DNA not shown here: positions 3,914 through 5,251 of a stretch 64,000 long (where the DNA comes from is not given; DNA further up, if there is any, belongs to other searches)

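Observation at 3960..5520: Low-GC insertion carrying an orphan 345-aa protein with a PD-(D/E)xK-like motif, convergent with a HicB-like antitoxin gene whose start position is ATA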

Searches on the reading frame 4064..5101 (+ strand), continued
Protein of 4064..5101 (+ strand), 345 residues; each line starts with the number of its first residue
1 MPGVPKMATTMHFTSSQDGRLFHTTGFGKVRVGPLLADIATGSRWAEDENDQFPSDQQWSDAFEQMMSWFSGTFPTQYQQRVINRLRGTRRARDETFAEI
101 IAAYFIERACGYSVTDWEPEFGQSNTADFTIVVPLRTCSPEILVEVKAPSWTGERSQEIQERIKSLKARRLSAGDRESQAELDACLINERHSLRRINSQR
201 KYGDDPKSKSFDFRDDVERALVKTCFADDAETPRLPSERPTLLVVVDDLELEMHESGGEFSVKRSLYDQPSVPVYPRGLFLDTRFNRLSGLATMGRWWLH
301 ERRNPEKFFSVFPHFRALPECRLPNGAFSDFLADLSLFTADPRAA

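Call 37: predict_structure(alignment_id=A2)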
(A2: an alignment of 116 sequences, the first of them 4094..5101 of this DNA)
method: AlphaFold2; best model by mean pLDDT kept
length: 335 residues; sequences in the alignment: 116
mean_pLDDT: 93.8   pTM: 0.91
mean pLDDT of the five models: 93.8, 93.1, 93.0, 91.0, 89.7
residues with pLDDT >= 90: 286; 70-90: 45; 50-70: 4; < 50: 0
segments of 3 or more residues with pLDDT < 50: none
pLDDT, mean of each block of 10 residues (from residue 1): 92 95 97 91 95 98 97 96 97 98 98 93 91 97 91 96 94 97 90 77 93 95 96 96 92 96 93 98 94 94 97 96 92 63
secondary structure, 60 per line:
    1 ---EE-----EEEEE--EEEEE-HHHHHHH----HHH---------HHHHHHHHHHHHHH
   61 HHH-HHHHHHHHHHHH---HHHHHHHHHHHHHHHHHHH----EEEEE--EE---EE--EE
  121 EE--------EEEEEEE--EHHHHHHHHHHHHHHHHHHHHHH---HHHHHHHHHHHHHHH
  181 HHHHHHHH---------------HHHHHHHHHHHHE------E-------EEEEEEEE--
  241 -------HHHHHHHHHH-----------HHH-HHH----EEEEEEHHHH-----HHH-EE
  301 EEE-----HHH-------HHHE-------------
elements in order: E11-15 E18-22 H24-30 H47-63 H65-76 H80-98 E103-107 E119-122 E131-137 H141-162 H166-188 H204-215 E231-238 H248-257 E280-285 H286-289 E299-303

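Call 41: fold_search(model_id=the predicted structure, library=pdb)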
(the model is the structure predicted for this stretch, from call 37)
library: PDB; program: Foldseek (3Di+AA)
matches with E <= 10: 234; with E <= 0.001: 0
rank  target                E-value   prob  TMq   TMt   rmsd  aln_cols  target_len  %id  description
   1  1fok_A                1.8e-02  0.60  0.15  0.10  15.9       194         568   10  STRUCTURE OF RESTRICTION ENDONUCLEASE FOKI BOUND TO DNA (released 1997-12-03)
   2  2fok_B                3.8e-02  0.47  0.17  0.12  15.9       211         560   10  STRUCTURE OF RESTRICTION ENDONUCLEASE FOKI (released 1998-06-17)
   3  2fok_A                4.1e-02  0.47  0.17  0.12  15.9       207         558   11  STRUCTURE OF RESTRICTION ENDONUCLEASE FOKI (released 1998-06-17)
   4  5tgx_A                2.3e-01  0.35  0.15  0.20  10.6        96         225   17  Restriction/modification system-Type II R-SwaI complexed with partially cleaved DNA (released 2016-12-21)
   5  9e5c_4s               4.9e-01  0.08  0.15  0.08  18.3       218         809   11  Cryo-EM structure of 96 nm repeat of microtubule doublet from T. brucei flagellum (released 2025-03-12)
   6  3jsb_B                5.5e-01  0.08  0.13  0.19  19.8       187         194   11  Crystal structure of the N-terminal domain of the Lymphocytic Choriomeningitis Virus L protein (released 2010-09-15)
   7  8xl0_E                7.8e-01  0.10  0.22  0.06  14.7       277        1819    7  Citrate-induced filament of human acetyl-coenzyme A carboxylase 1 (ACC1-citrate) (released 2024-10-23)
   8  4f0p_B                8.7e-01  0.11  0.14  0.11   7.5       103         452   14  MspJI Restriction Endonuclease - P31 Form (released 2012-08-08)
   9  3jsb_A                9.3e-01  0.06  0.13  0.19  19.2       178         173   11  Crystal structure of the N-terminal domain of the Lymphocytic Choriomeningitis Virus L protein (released 2010-09-15)
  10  5tgq                  9.8e-01  0.15  0.15  0.21  10.8        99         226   14  Restriction-modification system Type II R.SwaI, DNA free (released 2016-12-21)
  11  5mv0_D                9.8e-01  0.12  0.16  0.24   8.2       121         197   15  Structure of an N-terminal domain of a reptarenavirus L protein (released 2017-05-17)
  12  4f0p_A                1.0e+00  0.23  0.20  0.16   8.0       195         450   11  MspJI Restriction Endonuclease - P31 Form (released 2012-08-08)
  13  7jtk_I                1.0e+00  0.20  0.14  0.10  15.9       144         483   14  Radial spoke 1 isolated from Chlamydomonas reinhardtii (released 2020-12-16)
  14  2lw7_MODEL_1_A        1.1e+00  0.04  0.11  0.17  12.2       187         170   13  NMR solution structure of human HisRS splice variant (released 2013-09-04)
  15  5t2t_B                1.2e+00  0.05  0.12  0.17  19.2       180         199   11  Crystal structure of Lymphocytic choriomeningitis mammarenavirus endonuclease bound to compound L742001 (released 2017-09-13)
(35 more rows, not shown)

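Call 49: find_homologous_proteins(query=A2, max_evalue=0.001)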
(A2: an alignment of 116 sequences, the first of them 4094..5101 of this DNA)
Query A2 (116 sequences) (335 aa, profile of the alignment): 44 proteins with E <= 0.001 among 8000 candidates.
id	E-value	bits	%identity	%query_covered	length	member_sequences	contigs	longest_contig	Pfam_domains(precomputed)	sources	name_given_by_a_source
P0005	2.5e-69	252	76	97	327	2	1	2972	-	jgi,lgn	jgi:hypothetical protein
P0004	1.1e-68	250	76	98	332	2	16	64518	-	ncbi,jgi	ncbi:MAG: hypothetical protein ABSC63_16910 [Candidatus Binataceae bacterium]|jgi:hypothetical prote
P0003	2.2e-68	249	74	99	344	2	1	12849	-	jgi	jgi:hypothetical protein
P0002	9.6e-68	246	76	100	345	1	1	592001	-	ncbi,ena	-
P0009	1.0e-67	246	73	98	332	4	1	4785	-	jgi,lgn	jgi:hypothetical protein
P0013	1.3e-67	246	63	98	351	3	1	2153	-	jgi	jgi:hypothetical protein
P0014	1.5e-67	246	58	98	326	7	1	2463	-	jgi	jgi:hypothetical protein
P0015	5.5e-67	244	56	98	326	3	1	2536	-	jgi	jgi:hypothetical protein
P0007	1.2e-66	243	73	100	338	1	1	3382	-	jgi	jgi:hypothetical protein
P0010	4.9e-66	241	71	98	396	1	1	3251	-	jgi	jgi:hypothetical protein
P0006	8.7e-66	240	75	99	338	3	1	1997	-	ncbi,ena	-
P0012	1.0e-65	240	64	98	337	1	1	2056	-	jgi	jgi:hypothetical protein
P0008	1.7e-65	239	74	96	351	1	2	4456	-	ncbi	-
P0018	3.1e-65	238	56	98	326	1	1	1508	-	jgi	jgi:hypothetical protein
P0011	4.7e-65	238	72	92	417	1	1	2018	-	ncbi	-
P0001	2.3e-53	199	100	83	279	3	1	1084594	-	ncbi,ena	-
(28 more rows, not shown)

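Call 53: find_related_loci(query=A6, collection=genome_contigs, flank=6000)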
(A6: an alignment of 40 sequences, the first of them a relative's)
Query A6 (272 aa) in genome_contigs; peptide patterns used: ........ (x = any residue, [..] = any of these).
40 stretches matched a pattern; 31 encode a relative of the query (tblastn E <= 1e-3); 31 distinct loci.
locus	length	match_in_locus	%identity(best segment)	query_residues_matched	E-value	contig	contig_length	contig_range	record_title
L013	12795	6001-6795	59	1-271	8e-101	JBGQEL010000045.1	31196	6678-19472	MAG: Candidatus Methylomirabilia bacterium isolate OBJ2_061818_090_8 k141_468536_length_31196_cov_18.2066, whole genome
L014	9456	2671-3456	59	4-271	3e-100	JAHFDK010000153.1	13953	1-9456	MAG: Candidatus Rokuibacteriota bacterium isolate nzgw243 NODE_852_length_13954_cov_15.454421, whole genome shotgun sequ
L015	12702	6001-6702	41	10-258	9e-52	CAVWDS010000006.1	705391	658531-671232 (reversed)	MAG: uncultured Acidobacteriota bacterium isolate MFD01299.bin.2.212 genome assembly, contig: contig_6223, whole genome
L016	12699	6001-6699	41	11-258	9e-52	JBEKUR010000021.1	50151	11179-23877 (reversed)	MAG: Terriglobia bacterium isolate SPRUCE 586 SPRUCE_586_21, whole genome shotgun sequence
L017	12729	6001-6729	44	10-262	2e-51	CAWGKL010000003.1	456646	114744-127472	MAG: Terriglobia bacterium isolate MFD02248.bin.2.108 genome assembly, contig: contig_14770, whole genome shotgun sequen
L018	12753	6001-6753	40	6-271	5e-51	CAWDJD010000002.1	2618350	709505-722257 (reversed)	MAG: Terriglobales bacterium isolate MFD06714.bin.1.236 genome assembly, contig: contig_25194, whole genome shotgun sequ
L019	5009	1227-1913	42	15-258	2e-50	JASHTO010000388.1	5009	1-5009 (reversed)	MAG: Terriglobia bacterium isolate JOPF155 JOPF_AWAY_contig_759712, whole genome shotgun sequence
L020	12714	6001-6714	42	15-262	2e-50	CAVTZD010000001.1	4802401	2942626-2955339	MAG: uncultured Acidobacteriaceae bacterium isolate MFD09286.bin.1.46 genome assembly, contig: contig_23465, whole genom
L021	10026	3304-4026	39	10-262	5e-50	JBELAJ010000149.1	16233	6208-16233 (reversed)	MAG: Terriglobia bacterium isolate SPRUCE 90 SPRUCE_90_149, whole genome shotgun sequence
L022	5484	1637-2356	41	10-262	2e-49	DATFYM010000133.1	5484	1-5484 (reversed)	MAG TPA_asm: Terriglobia bacterium isolate SMAG_U9543 k141_894744, whole genome shotgun sequence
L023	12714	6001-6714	42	15-262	2e-49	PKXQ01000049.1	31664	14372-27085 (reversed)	MAG: Acidobacteriaceae bacterium isolate palsa_280 73.20120500_P24.3_contig_39, whole genome shotgun sequence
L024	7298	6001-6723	40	10-262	7e-49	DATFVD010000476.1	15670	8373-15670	MAG TPA_asm: Terriglobales bacterium isolate SMAG_U9455 k141_1274984, whole genome shotgun sequence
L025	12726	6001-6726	37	6-262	6e-47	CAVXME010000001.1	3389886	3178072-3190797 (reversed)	MAG: Terriglobales bacterium isolate MFD01689.bin.1.23 genome assembly, contig: contig_15185, whole genome shotgun seque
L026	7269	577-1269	42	11-251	1e-46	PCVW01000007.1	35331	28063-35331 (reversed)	MAG: Candidatus Omnitrophica bacterium CG11_big_fil_rev_8_21_14_0_20_64_10 CG11_8_21_14_0.20_scaffold_1119_c, whole geno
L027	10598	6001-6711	39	10-258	2e-46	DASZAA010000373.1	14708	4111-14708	MAG TPA_asm: Terriglobia bacterium isolate SMAG_U6376 k141_538621, whole genome shotgun sequence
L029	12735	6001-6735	38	10-272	2e-44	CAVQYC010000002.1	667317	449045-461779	MAG: uncultured delta proteobacterium isolate MFD01828.bin.1.64 genome assembly, contig: contig_17997, whole genome shot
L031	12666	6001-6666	37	28-260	5e-41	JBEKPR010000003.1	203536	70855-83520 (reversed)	MAG: Candidatus Korobacteraceae bacterium isolate SPRUCE 469 SPRUCE_469_3, whole genome shotgun sequence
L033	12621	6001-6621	37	36-248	2e-40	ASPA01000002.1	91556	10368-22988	Atribacteria bacterium SCGC AAA255-G05 A255G5DRAFT_contig_1_0.2_C, whole genome shotgun sequence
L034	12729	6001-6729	35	10-269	2e-40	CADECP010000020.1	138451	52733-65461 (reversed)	MAG: uncultured Acidobacteria bacterium isolate Acidobacteria sp. RBC074 genome assembly, contig: MAG074_20, whole genom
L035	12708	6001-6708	36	10-258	2e-37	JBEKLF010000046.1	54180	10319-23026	MAG: Terriglobia bacterium isolate SPRUCE 364 SPRUCE_364_46, whole genome shotgun sequence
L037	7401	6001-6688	42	10-251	2e-39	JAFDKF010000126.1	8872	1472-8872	MAG: Deltaproteobacteria bacterium isolate Meg22_46_Bin_1 Meg22_46_Bin_1_scaffold_19047, whole genome shotgun sequence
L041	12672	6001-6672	37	10-251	4e-36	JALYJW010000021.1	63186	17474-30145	MAG: Acidobacteriota bacterium isolate CAM bin14 SD1481_NODE_23_length_63186_cov_2.059325, whole genome shotgun sequence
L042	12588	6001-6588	36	24-230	3e-26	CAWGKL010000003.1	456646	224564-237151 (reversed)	MAG: Terriglobia bacterium isolate MFD02248.bin.2.108 genome assembly, contig: contig_14770, whole genome shotgun sequen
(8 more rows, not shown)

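Call 58: search_protein_families(library=pfam, alignment_id=A7, max_evalue=0.00001)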
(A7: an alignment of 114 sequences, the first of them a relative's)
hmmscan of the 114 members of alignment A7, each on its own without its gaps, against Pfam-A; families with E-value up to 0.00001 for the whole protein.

A. member 1, L013:2808-3875:- (355 aa): 0 families

B. families by the number of members that match (of 114 scanned): 86 families (the first 25 are shown)
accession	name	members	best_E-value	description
PF01458.23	SUFBD_core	3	1.3e-80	SUF system FeS cluster assembly, SufBD core domain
PF19295.5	SufBD_N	3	1.8e-10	SufBD protein N-terminal region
PF12873.12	DUF3825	2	3e-77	Domain of unknown function (DUF3825)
PF13365.12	Trypsin_2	2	4e-28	Trypsin-like peptidase domain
PF04851.21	ResIII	2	2.7e-21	Type III restriction enzyme, res subunit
PF13847.12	Methyltransf_31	2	4e-17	Methyltransferase domain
PF08241.18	Methyltransf_11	2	6.6e-17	Methyltransferase domain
PF08242.18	Methyltransf_12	2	6.6e-16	Methyltransferase domain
PF13649.12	Methyltransf_25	2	2e-15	Methyltransferase domain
PF13489.12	Methyltransf_23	2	6.7e-15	Methyltransferase domain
PF00270.35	DEAD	2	9.2e-13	DEAD/DEAH box helicase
PF00089.32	Trypsin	2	1.1e-11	Trypsin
PF01850.27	PIN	2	6.5e-11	PIN domain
PF00171.27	Aldedh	1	1e-184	Aldehyde dehydrogenase family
PF11867.13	T1RH-like_C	1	1.4e-131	Type I restriction enzyme HindI endonuclease subunit-like, C-terminal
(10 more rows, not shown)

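Call 61: fold_search(model_id=the predicted structure, library=viral)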
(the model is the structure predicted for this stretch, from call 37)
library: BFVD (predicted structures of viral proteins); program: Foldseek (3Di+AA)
matches with E <= 10: 576; with E <= 0.001: 0
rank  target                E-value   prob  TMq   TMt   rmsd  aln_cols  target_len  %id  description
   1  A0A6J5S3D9            4.3e-02  0.87  0.21  0.38  13.0       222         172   12  Uncharacterized protein [uncultured Caudovirales phage]
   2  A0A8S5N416            9.6e-02  0.08  0.10  0.11  19.7       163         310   16  PD-(D/E)XK nuclease superfamily protein [Podoviridae sp. ctiJY10]
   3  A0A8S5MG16            1.3e-01  0.16  0.18  0.21  22.1       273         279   10  Anti-bacteriophage protein A/HamA C-terminal domain-containing protein [Siphoviridae sp. ctcfw7]
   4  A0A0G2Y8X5            1.5e-01  0.12  0.17  0.12  21.0       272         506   16  Uncharacterized protein [Acanthamoeba polyphaga mimivirus Kroon]
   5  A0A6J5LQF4            1.9e-01  0.25  0.15  0.17  19.3       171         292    9  COG1468 CRISPR-associated protein Cas4 (RecB family exonuclease) [uncultured Caudovirales phage]
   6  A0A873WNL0            1.9e-01  0.13  0.14  0.10  23.9       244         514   10  Uncharacterized protein [Klebsiella phage Miami]
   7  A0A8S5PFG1            2.0e-01  0.38  0.26  0.23  13.2       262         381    9  Antitoxin [Siphoviridae sp. ctvNP11]
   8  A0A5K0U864            2.3e-01  0.30  0.14  0.08  23.4       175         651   11  Uncharacterized protein [Yasminevirus sp. GU-2018]
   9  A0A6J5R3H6            2.6e-01  0.14  0.13  0.03  34.7       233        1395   15  Uncharacterized protein [uncultured Caudovirales phage]
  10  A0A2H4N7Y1            2.7e-01  0.13  0.14  0.22  15.7       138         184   13  (no name in the UniProt tables at hand)
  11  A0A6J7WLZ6            2.7e-01  0.06  0.10  0.13  21.2       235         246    6  Exodeoxyribonuclease 8, PDDEXK-like domain containing protein [uncultured Caudovirales phage]
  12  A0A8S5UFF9            2.9e-01  0.18  0.15  0.17  26.4       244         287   14  Uncharacterized protein [Myoviridae sp. ctcyQ27]
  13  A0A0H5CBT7            3.0e-01  0.51  0.15  0.14  20.1       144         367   10  DNA-directed DNA polymerase (Fragment) [Megavirus sp. 'balcon']
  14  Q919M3                3.0e-01  0.09  0.13  0.12  16.1       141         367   12  CUN054 putative alk-exo DNA processing exonuclease, similar to AcMNPV ORF133 [Culex nigripalpus nucleopolyhedrovirus (isolate Florida/1997)]
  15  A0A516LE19            3.2e-01  0.35  0.17  0.05  17.7       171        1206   10  (no name in the UniProt tables at hand)
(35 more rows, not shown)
